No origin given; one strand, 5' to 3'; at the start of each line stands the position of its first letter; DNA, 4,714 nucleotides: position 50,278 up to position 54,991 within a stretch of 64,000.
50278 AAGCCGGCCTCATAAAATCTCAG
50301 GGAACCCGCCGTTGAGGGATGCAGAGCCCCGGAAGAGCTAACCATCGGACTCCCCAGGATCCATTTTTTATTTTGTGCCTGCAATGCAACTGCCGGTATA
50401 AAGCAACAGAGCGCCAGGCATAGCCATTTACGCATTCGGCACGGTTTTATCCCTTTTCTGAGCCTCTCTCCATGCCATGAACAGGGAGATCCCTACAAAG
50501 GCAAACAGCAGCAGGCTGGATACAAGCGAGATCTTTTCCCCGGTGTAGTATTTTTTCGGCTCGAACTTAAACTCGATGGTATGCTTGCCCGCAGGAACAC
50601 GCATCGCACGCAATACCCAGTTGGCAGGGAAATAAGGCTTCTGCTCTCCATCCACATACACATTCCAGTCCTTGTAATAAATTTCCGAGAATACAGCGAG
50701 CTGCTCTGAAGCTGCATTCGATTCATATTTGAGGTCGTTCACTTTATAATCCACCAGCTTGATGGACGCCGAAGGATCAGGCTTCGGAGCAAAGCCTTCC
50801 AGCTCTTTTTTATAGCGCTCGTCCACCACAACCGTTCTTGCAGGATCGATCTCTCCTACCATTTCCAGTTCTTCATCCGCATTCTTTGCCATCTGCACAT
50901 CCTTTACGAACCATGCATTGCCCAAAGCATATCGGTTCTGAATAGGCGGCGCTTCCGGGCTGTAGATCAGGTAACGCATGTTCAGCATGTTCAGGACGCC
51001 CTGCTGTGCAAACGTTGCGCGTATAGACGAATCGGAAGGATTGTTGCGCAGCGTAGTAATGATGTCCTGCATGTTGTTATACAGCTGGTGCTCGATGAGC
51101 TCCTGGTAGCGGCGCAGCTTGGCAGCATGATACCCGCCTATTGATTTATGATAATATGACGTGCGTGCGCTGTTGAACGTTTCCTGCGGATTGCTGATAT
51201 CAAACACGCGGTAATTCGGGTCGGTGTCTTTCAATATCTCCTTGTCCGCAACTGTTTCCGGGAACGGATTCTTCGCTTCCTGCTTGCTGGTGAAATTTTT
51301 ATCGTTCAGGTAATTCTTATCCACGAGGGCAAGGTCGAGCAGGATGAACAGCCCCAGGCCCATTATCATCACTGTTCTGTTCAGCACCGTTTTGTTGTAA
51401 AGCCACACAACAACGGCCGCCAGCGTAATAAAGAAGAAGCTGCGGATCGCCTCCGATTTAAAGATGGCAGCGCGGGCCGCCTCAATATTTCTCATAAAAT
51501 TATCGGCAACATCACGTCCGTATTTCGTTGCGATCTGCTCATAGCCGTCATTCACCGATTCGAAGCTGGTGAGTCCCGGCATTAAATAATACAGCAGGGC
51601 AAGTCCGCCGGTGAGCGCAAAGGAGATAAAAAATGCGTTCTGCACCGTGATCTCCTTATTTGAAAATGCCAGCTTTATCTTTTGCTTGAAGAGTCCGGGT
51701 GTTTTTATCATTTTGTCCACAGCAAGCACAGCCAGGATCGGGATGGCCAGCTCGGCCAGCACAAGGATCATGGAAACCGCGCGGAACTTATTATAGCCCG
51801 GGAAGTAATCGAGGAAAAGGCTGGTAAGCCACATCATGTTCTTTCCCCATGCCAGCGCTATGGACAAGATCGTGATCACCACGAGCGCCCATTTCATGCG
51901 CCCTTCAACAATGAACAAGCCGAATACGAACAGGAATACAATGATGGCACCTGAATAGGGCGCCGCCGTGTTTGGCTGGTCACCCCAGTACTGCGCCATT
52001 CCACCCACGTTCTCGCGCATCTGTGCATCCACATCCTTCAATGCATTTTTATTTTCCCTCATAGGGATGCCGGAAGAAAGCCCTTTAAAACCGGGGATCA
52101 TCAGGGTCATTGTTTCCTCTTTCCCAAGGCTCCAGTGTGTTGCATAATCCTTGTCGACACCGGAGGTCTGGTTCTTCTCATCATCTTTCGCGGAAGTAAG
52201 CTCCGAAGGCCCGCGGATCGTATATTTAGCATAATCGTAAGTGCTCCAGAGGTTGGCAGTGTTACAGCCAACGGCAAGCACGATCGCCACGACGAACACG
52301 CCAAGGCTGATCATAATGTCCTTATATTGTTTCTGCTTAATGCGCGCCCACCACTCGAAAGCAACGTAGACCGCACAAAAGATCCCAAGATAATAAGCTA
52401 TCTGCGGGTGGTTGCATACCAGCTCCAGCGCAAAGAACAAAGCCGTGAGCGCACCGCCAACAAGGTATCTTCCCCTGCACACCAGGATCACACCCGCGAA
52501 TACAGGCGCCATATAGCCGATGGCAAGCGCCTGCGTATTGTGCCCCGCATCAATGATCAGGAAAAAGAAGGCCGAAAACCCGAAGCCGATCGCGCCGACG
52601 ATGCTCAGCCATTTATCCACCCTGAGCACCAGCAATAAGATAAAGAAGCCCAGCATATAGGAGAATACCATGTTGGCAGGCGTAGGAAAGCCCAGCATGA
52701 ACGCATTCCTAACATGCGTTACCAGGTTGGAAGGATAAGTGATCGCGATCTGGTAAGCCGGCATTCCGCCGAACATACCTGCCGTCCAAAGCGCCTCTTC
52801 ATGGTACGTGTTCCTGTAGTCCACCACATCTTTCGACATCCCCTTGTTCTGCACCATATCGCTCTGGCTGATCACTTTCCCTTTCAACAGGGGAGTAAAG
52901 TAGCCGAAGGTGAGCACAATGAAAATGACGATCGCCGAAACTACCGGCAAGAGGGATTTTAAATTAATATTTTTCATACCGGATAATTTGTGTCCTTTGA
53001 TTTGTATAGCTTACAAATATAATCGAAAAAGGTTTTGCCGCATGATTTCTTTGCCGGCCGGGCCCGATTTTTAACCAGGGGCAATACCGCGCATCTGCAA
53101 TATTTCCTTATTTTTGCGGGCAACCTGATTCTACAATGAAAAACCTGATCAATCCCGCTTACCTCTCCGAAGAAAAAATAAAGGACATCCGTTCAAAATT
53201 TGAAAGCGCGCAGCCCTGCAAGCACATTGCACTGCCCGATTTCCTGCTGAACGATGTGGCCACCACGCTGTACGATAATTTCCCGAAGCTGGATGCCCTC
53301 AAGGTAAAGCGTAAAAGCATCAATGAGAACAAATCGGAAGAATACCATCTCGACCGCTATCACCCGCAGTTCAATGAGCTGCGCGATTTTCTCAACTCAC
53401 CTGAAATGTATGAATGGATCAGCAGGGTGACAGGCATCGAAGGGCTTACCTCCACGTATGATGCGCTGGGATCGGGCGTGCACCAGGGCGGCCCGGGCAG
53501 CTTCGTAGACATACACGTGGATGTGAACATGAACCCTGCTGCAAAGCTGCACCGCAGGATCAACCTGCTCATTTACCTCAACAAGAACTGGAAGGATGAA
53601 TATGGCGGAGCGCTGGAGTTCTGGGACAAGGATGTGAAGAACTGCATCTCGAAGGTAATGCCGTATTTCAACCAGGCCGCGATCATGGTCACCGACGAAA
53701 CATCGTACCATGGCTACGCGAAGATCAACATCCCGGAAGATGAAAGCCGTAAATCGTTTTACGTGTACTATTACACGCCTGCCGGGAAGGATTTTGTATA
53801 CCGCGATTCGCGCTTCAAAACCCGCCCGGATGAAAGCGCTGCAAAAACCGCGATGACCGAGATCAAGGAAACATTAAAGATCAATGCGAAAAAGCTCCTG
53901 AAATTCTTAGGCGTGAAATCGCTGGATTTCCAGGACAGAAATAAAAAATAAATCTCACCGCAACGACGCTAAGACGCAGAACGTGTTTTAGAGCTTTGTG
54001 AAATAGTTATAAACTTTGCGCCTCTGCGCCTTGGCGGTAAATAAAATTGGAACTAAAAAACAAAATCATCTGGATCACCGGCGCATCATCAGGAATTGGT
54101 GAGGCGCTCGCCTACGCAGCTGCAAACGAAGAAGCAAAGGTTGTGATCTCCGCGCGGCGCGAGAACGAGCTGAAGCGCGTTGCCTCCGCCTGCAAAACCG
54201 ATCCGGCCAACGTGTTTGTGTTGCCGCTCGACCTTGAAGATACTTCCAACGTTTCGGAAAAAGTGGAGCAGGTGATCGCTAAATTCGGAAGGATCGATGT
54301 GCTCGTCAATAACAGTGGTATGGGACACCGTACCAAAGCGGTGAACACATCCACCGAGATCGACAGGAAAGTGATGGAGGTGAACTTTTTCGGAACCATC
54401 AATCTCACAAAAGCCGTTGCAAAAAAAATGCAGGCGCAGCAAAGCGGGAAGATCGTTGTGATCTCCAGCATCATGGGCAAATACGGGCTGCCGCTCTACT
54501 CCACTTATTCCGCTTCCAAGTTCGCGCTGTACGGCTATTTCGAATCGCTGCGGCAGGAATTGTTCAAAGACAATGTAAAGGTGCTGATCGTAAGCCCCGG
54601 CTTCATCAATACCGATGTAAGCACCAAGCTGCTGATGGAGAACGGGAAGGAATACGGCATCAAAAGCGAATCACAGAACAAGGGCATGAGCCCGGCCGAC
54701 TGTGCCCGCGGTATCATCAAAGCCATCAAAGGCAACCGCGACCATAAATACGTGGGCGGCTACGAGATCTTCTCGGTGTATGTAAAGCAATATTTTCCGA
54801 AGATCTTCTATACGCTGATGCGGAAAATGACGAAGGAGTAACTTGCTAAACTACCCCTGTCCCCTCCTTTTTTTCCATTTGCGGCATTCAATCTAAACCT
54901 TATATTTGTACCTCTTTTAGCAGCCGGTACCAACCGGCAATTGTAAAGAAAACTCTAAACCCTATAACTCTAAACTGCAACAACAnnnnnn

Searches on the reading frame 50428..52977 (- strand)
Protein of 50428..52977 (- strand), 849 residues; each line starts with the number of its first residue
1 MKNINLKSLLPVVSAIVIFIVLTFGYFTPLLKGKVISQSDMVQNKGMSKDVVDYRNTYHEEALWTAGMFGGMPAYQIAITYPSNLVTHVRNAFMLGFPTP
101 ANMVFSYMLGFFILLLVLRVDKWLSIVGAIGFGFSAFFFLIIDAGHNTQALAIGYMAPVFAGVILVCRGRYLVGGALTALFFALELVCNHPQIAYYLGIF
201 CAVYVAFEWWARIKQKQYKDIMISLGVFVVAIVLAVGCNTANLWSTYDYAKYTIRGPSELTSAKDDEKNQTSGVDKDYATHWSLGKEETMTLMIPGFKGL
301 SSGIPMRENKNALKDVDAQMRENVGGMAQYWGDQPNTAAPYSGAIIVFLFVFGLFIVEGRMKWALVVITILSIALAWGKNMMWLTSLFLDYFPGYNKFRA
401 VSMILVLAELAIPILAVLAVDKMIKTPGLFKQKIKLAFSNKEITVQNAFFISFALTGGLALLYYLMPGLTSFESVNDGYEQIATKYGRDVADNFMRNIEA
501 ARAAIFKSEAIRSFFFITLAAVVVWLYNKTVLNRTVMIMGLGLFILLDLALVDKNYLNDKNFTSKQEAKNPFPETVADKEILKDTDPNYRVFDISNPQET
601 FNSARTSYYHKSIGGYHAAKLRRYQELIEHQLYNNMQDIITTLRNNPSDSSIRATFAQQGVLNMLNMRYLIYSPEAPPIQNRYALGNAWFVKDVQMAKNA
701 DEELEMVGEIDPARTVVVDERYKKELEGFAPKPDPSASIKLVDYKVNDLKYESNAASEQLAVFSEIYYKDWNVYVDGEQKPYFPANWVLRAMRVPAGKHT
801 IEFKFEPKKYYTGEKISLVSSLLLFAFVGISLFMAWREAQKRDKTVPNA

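Call 46: search_protein_families(library=pfam, proteins=[window:50428-52977:-], max_evalue=0.001)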
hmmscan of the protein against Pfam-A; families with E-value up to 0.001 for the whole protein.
window:50428-52977:- (849 aa): 1 family
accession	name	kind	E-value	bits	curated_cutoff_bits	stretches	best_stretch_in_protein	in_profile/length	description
PF09586.16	YfhO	-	1.8e-07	30.4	28.5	1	738-817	755-835/835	Bacterial membrane protein YfhO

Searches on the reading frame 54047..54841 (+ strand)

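Call 46: search_protein_families(library=pfam, proteins=[window:54047-54841:+], max_evalue=0.001)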
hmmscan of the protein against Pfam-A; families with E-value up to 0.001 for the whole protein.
window:54047-54841:+ (264 aa): 7 families
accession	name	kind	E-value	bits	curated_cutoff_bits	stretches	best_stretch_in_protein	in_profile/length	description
PF00106.31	adh_short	-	1.3e-55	188.4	26.6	1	6-195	1-190/195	short chain dehydrogenase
PF13561.12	adh_short_C2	-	1.1e-39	136.9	27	1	12-220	1-210/236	Enoyl-(Acyl carrier protein) reductase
PF08659.16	KR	-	4.6e-11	43.4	22.6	1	9-165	4-160/180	KR domain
PF23441.1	SDR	-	5.7e-08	32.9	27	1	3-196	5-203/258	SDR-like rossmann domain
PF01370.27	Epimerase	-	7.5e-07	29.2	20.9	1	8-171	1-159/240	NAD dependent epimerase/dehydratase family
PF13460.12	NAD_binding_10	-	1.4e-06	28.7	27.2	1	12-227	1-181/184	NAD(P)H-binding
PF16363.11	GDP_Man_Dehyd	-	3e-05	24.1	27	1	10-141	2-129/332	GDP-mannose 4,6 dehydratase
